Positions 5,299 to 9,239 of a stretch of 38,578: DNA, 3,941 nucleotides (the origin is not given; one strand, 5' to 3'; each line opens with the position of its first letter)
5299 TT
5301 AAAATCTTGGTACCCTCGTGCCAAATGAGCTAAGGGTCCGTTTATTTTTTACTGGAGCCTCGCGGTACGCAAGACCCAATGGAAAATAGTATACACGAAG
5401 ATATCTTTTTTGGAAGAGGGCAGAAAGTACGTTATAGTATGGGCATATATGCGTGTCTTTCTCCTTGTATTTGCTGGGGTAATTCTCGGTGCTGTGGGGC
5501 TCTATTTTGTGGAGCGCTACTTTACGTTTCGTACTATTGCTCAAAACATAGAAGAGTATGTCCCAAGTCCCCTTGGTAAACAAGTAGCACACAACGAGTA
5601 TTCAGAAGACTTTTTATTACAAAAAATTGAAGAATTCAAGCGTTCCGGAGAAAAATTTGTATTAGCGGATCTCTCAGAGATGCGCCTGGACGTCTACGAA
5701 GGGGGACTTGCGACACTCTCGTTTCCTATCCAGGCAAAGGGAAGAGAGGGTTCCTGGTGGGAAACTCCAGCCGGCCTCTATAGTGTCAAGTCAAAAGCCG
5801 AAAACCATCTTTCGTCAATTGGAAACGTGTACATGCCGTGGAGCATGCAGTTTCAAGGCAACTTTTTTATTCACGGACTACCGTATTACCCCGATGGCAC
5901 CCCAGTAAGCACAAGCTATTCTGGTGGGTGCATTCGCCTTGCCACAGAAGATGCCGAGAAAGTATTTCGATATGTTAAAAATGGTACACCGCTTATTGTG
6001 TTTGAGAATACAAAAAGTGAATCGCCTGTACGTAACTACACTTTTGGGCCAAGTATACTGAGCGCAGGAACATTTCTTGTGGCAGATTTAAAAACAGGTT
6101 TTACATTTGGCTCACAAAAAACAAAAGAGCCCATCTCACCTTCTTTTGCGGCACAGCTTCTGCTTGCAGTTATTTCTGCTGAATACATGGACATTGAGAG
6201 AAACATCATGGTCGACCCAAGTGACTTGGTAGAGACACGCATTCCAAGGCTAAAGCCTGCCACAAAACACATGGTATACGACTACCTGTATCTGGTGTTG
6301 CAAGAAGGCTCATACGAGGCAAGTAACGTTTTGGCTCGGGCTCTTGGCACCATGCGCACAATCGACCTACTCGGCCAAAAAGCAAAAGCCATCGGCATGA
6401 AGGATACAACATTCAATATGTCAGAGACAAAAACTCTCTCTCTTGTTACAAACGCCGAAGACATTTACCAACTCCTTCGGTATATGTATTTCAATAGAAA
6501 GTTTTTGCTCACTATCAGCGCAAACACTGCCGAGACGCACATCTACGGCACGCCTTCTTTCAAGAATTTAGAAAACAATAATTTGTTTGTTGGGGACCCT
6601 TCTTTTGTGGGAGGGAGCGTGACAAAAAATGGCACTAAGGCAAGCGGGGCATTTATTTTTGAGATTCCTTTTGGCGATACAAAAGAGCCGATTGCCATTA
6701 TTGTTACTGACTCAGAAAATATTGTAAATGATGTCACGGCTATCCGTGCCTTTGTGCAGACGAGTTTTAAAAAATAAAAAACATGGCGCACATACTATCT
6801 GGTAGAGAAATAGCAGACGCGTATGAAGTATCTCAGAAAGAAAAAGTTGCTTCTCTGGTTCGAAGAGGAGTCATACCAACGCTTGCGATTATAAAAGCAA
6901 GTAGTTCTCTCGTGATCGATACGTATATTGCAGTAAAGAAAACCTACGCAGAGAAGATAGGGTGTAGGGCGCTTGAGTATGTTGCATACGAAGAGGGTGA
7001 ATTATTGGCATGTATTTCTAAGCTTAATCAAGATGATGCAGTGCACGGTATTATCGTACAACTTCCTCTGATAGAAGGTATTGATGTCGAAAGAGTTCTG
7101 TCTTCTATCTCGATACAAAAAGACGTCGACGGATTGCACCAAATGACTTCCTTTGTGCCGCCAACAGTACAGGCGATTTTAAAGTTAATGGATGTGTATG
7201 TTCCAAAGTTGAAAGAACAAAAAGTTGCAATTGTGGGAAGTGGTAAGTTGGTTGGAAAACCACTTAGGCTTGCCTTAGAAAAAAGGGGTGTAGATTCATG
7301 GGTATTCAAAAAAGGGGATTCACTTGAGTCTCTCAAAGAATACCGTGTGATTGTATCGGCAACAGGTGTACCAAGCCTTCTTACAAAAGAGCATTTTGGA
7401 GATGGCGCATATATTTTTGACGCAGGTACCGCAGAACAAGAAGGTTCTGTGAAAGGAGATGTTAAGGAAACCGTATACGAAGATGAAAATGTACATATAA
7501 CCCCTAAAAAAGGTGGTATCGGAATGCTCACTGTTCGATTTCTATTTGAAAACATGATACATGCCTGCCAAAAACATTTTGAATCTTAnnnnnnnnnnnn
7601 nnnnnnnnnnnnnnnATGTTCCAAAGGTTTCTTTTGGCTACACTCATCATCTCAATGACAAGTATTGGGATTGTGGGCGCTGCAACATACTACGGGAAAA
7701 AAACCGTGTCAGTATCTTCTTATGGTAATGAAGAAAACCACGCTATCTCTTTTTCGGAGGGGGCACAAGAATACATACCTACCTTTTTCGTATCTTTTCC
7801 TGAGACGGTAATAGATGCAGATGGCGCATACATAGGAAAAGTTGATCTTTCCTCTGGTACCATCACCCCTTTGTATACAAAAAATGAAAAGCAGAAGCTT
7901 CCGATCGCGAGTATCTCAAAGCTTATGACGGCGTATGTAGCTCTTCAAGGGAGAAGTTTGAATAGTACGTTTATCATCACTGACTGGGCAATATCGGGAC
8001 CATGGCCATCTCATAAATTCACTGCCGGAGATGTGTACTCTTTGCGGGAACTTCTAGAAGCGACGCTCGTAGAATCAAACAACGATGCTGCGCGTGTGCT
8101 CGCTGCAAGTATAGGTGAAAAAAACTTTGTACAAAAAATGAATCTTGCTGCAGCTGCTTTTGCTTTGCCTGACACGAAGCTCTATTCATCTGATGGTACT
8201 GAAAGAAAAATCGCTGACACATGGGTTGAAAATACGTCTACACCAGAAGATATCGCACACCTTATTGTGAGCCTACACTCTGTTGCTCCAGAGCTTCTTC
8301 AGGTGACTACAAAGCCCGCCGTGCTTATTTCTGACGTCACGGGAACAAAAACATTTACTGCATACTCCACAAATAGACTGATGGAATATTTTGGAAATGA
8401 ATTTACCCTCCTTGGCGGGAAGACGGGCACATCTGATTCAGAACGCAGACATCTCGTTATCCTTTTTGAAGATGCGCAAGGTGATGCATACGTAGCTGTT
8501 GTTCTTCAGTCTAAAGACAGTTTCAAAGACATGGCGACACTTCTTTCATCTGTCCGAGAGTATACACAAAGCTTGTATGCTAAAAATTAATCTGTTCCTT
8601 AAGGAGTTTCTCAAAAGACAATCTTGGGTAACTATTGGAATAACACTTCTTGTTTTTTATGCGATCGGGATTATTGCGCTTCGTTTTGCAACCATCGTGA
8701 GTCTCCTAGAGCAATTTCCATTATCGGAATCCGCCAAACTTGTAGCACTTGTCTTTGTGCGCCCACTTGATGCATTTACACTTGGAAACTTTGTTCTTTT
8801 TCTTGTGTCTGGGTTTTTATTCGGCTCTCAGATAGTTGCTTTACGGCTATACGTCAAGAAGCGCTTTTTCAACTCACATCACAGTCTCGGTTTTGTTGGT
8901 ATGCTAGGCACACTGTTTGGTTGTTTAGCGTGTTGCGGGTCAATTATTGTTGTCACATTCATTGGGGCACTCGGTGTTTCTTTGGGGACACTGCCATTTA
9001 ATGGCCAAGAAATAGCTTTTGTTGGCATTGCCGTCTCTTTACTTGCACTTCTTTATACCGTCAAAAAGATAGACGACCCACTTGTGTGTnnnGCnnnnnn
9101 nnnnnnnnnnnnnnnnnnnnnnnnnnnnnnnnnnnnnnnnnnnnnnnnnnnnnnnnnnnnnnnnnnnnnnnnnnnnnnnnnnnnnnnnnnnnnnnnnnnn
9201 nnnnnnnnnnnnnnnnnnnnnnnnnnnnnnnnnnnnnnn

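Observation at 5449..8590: L,D-transpeptidase fused to a catalytically dead PBP5-like domain, with an active DD-carboxypeptidase downstream in the same gene string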

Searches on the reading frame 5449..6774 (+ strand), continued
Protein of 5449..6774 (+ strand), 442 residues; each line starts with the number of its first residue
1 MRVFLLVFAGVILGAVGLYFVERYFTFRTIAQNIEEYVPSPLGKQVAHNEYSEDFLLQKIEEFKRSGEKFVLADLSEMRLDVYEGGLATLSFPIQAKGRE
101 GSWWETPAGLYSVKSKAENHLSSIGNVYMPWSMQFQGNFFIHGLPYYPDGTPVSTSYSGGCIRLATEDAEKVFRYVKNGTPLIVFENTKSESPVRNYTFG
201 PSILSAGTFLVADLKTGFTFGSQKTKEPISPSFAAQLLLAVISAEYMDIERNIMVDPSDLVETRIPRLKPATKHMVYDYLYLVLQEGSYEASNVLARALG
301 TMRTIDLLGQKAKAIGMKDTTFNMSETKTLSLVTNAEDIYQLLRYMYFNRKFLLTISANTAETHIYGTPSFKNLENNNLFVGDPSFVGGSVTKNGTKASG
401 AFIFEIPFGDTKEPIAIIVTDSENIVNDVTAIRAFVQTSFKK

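Call 63: search_protein_families(library=pfam, proteins=[P0188, P0226, P0164, P0213, P0024, P0139], max_evalue=0.001)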
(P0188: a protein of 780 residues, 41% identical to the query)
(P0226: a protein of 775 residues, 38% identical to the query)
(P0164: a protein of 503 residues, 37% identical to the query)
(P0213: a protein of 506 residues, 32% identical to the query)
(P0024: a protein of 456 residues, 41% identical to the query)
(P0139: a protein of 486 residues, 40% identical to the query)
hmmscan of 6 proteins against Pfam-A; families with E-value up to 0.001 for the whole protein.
P0188 (780 aa): 4 families
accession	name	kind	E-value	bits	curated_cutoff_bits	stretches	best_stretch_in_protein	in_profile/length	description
PF09587.15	PGA_cap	-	2.1e-72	244.1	27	1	489-729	1-255/255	Bacterial capsule synthesis protein PGA_cap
PF00768.25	Peptidase_S11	-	1.2e-40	139.9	27.6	1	223-430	5-221/239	D-alanyl-D-alanine carboxypeptidase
PF03734.19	YkuD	-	3e-17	64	23.4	1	89-204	2-146/146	L,D-transpeptidase catalytic domain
PF13354.11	Beta-lactamase2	-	1.1e-05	25.4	22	1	232-375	1-149/214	Beta-lactamase enzyme family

P0226 (775 aa): 3 families
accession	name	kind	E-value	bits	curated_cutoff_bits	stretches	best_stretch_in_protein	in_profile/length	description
PF09587.15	PGA_cap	-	1e-71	241.8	27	1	497-735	2-255/255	Bacterial capsule synthesis protein PGA_cap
PF00768.25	Peptidase_S11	-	2.9e-15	56.8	27.6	1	227-406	6-196/239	D-alanyl-D-alanine carboxypeptidase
PF03734.19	YkuD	-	1.9e-14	54.9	23.4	1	87-200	4-146/146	L,D-transpeptidase catalytic domain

P0164 (503 aa): 3 families
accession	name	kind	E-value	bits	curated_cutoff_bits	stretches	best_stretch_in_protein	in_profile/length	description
PF00768.25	Peptidase_S11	-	1.4e-31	110.2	27.6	1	259-479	5-234/239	D-alanyl-D-alanine carboxypeptidase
PF03734.19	YkuD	-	1.1e-12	49.2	23.4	1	131-245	3-146/146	L,D-transpeptidase catalytic domain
PF13354.11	Beta-lactamase2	-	2.1e-05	24.4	22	1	273-409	6-149/214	Beta-lactamase enzyme family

P0213 (506 aa): 3 families
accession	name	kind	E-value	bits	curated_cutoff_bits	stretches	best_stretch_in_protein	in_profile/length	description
PF00768.25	Peptidase_S11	-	1.6e-29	103.5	27.6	1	256-457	6-220/239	D-alanyl-D-alanine carboxypeptidase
PF03734.19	YkuD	-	1.3e-08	36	23.4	1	127-241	3-146/146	L,D-transpeptidase catalytic domain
PF13354.11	Beta-lactamase2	-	1e-06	28.7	22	1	267-423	4-174/214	Beta-lactamase enzyme family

P0024 (456 aa): 3 families
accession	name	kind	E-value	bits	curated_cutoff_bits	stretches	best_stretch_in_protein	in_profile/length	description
PF00768.25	Peptidase_S11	-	9.1e-30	104.3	27.6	1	205-406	7-220/239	D-alanyl-D-alanine carboxypeptidase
PF03734.19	YkuD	-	1.4e-16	61.8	23.4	1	74-189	2-146/146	L,D-transpeptidase catalytic domain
PF13354.11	Beta-lactamase2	-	2.4e-09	37.3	22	1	215-353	4-149/214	Beta-lactamase enzyme family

P0139 (486 aa): 2 families
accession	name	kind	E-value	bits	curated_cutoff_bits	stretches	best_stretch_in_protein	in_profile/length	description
PF03734.19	YkuD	-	2.3e-18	67.6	23.4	1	92-207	2-146/146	L,D-transpeptidase catalytic domain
PF00768.25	Peptidase_S11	-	1.5e-13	51.2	27.6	1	222-381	7-179/239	D-alanyl-D-alanine carboxypeptidase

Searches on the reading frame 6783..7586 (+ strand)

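Call 3: search_protein_families(library=pfam, proteins=[window:6783-7586:+], max_evalue=0.1)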
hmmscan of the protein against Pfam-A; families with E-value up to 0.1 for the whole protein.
window:6783-7586:+ (268 aa): 2 families
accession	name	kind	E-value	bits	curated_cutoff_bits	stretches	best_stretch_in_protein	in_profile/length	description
PF02882.25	THF_DHG_CYH_C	-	1.5e-26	93.1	27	1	121-265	12-159/160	Tetrahydrofolate dehydrogenase/cyclohydrolase, NAD(P)-binding domain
PF00763.28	THF_DHG_CYH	-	1.1e-23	84.1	32.8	1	5-116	1-115/115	Tetrahydrofolate dehydrogenase/cyclohydrolase, catalytic domain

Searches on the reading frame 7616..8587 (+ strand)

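Call 3: search_protein_families(library=pfam, proteins=[window:7616-8587:+], max_evalue=0.1)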
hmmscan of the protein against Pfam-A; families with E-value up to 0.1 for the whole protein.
window:7616-8587:+ (324 aa): 3 families
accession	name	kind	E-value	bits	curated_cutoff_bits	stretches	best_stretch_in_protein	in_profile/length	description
PF00768.25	Peptidase_S11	-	2.2e-25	90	27.6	1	76-298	18-236/239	D-alanyl-D-alanine carboxypeptidase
PF13354.11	Beta-lactamase2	-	5.2e-13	49.3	22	1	87-297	13-213/214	Beta-lactamase enzyme family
PF02113.21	Peptidase_S13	-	0.039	13.1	22.8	0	79-111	25-57/444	D-Ala-D-Ala carboxypeptidase 3 (S13) family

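Call 6: search_protein_families(library=ncbifam, proteins=[window:7616-8587:+], max_evalue=0.1)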
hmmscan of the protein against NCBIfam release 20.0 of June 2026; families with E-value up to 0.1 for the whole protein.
window:7616-8587:+ (324 aa): 11 families
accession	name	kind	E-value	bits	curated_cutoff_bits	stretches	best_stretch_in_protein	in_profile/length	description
NF038273.1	strep_PBP3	exception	2.8e-16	59.6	490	1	76-308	34-276/407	D-alanyl-D-alanine carboxypeptidase PBP3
NF038258.2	PBP4_Staph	exception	1.2e-14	54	500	1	86-276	54-258/366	penicillin-binding protein PBP4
NF008668.0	PRK11669.1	equivalog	9.6e-12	44.6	294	1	76-307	49-271/316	D-alanyl-D-alanine endopeptidase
NF033103.1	bla_class_A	equivalog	1.4e-10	40.8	200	1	87-302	26-238/257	class A beta-lactamase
NF012099.1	SubclassA2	equivalog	1.1e-07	31.3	320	1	87-278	30-219/275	class A beta-lactamase, subclass A2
NF008489.0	PRK11397.1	equivalog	3.6e-07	29.3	610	1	70-232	38-204/389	serine-type D-Ala-D-Ala carboxypeptidase DacD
NF000471.1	vanY_of_D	exception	2.6e-05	23.6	625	1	10-169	34-198/354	transpeptidase-like D-Ala-D-Ala carboxypeptidase VanY-D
NF000447.2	bla-A_Chryseo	exception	0.00017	20.9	510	1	87-282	50-243/292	CGA/CIA family class A beta-lactamase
NF007445.0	PRK10001.1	equivalog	0.00049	19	765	1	76-300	45-265/400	serine-type D-Ala-D-Ala carboxypeptidase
NF033386.1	blaARL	exception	0.00059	19.3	620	1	85-220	49-184/282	ARL family class A beta-lactamase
NF000390.2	blaVEB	exception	0.0047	16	670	1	133-274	110-242/299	VEB family extended-spectrum class A beta-lactamase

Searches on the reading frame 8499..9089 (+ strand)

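Call 3: search_protein_families(library=pfam, proteins=[window:8499-9089:+], max_evalue=0.1)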
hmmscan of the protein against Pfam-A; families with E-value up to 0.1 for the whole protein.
window:8499-9089:+ (197 aa): 2 families
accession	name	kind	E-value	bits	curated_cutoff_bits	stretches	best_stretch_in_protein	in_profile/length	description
PF01080.22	Presenilin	-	0.015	14.5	34.3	1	35-104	115-182/408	Presenilin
PF13126.11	DUF3975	-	0.052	14.5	25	0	42-74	11-43/80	Protein of unknown function (DUF3975)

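Call 6: search_protein_families(library=ncbifam, proteins=[window:8499-9089:+], max_evalue=0.1)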
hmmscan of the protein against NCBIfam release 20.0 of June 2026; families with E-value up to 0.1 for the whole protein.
window:8499-9089:+ (197 aa): 0 families
